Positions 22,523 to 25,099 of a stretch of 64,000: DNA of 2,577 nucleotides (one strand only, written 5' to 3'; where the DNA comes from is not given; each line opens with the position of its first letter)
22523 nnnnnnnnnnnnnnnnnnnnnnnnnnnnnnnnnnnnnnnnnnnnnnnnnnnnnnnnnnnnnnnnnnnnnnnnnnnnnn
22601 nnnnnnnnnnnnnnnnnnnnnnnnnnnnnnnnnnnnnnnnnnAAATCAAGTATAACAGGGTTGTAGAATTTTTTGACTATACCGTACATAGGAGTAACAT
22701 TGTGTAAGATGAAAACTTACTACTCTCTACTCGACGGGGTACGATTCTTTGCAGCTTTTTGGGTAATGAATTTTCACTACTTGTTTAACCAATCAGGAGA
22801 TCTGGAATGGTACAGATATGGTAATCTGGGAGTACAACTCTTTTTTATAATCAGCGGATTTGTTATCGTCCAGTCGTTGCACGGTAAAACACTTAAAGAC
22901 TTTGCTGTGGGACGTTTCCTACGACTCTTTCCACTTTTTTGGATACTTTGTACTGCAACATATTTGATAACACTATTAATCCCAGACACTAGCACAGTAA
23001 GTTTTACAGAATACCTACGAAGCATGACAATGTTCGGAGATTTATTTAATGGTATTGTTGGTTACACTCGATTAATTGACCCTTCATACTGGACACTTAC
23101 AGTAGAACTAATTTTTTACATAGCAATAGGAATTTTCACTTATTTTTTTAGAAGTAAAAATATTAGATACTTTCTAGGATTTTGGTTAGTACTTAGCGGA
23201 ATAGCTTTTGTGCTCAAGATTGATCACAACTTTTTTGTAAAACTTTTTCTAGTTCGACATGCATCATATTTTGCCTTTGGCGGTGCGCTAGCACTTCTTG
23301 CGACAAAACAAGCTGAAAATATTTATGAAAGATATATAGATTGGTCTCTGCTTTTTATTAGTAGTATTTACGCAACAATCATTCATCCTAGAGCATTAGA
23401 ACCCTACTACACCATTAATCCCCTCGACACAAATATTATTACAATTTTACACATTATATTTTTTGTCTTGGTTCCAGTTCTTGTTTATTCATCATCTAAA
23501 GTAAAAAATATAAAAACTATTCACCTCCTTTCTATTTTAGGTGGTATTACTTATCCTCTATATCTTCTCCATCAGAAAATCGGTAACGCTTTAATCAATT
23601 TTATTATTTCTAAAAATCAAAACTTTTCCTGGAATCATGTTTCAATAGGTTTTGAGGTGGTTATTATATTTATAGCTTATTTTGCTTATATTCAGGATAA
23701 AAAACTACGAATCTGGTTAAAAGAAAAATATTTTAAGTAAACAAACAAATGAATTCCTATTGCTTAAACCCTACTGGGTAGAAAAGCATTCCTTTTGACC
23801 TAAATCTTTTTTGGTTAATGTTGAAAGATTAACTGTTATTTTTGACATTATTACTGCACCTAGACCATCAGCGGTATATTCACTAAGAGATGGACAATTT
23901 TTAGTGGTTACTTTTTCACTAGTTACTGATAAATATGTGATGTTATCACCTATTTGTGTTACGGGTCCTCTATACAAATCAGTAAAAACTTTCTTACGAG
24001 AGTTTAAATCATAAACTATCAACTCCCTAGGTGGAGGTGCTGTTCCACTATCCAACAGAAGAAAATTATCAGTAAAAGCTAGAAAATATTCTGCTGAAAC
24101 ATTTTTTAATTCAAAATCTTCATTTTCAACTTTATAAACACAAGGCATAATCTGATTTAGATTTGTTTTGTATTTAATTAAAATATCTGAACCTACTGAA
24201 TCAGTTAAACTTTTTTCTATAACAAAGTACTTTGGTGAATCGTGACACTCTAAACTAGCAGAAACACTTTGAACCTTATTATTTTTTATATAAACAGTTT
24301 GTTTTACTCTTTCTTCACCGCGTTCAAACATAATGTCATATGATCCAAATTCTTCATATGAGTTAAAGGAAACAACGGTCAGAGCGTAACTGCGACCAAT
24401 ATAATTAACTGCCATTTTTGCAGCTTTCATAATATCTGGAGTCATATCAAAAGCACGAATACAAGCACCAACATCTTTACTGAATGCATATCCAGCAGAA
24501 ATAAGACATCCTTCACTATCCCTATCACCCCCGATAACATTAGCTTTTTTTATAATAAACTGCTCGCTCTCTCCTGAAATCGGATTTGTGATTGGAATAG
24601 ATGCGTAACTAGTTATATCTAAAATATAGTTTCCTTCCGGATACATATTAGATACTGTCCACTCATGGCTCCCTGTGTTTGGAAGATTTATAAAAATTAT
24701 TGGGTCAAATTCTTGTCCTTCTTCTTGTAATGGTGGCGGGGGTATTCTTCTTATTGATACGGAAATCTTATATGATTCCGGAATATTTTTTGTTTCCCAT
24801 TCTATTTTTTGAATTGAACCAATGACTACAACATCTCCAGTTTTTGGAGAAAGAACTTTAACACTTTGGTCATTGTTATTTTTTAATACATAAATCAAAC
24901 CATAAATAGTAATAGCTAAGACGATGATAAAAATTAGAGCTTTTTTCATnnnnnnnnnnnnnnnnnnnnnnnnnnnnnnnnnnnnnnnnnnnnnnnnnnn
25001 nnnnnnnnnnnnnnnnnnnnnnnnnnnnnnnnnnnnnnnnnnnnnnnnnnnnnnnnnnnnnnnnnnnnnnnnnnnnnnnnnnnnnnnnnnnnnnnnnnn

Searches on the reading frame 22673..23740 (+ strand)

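Call 13: search_protein_families(library=pfam, proteins=[window:22673-23740:+], max_evalue=0.01)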
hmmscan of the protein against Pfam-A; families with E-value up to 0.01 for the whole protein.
window:22673-23740:+ (355 aa): 1 family
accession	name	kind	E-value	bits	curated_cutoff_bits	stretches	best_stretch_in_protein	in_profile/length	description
PF01757.29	Acyl_transf_3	-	7.8e-25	88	31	1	20-336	4-322/326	Acyltransferase domain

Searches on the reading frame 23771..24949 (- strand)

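Call 13: search_protein_families(library=pfam, proteins=[window:23771-24949:-], max_evalue=0.01)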
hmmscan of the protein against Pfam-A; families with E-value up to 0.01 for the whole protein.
window:23771-24949:- (392 aa): 1 family
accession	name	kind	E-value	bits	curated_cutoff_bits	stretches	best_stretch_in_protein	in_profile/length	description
PF10342.15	Kre9_KNH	-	0.0056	17.8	24.6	0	34-115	1-78/94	Kre9/KNH-like N-terminal Ig-like domain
